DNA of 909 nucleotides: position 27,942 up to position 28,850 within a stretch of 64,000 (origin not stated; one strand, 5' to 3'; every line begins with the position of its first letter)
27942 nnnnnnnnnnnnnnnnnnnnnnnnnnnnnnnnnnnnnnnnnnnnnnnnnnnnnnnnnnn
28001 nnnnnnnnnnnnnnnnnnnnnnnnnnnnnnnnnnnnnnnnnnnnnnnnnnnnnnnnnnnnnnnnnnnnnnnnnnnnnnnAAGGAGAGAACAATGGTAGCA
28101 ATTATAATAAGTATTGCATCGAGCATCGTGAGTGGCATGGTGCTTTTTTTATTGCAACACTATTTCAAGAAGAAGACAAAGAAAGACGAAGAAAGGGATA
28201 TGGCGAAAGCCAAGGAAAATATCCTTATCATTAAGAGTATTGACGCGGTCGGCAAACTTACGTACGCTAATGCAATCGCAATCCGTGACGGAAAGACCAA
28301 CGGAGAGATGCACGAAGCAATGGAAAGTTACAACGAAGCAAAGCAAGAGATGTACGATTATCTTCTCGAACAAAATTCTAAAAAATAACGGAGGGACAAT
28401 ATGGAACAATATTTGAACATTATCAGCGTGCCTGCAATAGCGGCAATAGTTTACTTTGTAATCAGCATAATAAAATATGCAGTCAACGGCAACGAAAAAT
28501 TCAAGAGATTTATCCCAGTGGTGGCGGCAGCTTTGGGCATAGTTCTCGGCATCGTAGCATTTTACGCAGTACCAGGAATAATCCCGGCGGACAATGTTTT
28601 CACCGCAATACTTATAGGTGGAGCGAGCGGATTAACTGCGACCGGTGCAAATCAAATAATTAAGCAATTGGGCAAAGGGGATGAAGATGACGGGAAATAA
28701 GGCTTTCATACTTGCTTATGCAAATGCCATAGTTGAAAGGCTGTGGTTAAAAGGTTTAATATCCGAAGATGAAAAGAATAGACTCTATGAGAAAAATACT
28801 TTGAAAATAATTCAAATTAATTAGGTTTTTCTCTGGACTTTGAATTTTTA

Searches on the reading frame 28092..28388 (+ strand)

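Call 15: search_protein_families(library=pfam, proteins=[window:28092-28388:+], max_evalue=0.01)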
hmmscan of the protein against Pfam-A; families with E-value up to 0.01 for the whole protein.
window:28092-28388:+ (98 aa): 1 family
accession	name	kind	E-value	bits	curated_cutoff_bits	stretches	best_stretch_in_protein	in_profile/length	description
PF12410.13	rpo30_N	-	0.004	17.5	25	1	28-92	37-101/135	Poxvirus DNA dependent RNA polymerase 30kDa subunit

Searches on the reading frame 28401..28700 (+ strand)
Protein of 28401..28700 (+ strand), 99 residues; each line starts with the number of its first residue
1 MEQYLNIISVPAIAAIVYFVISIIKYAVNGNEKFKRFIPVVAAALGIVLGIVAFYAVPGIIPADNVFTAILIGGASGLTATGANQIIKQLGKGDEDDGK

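Call 15: search_protein_families(library=pfam, proteins=[window:28401-28700:+], max_evalue=0.01)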
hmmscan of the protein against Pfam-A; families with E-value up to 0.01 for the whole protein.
window:28401-28700:+ (99 aa): 2 families
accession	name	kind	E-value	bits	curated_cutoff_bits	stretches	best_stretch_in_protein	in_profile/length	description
PF16079.10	Phage_holin_5_2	-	6.3e-10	39.6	29.2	1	13-90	1-76/76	Phage holin family Hol44, in holin superfamily V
PF13346.12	ABC2_membrane_5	-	0.0031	17.5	25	1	2-55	80-133/205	ABC-2 family transporter protein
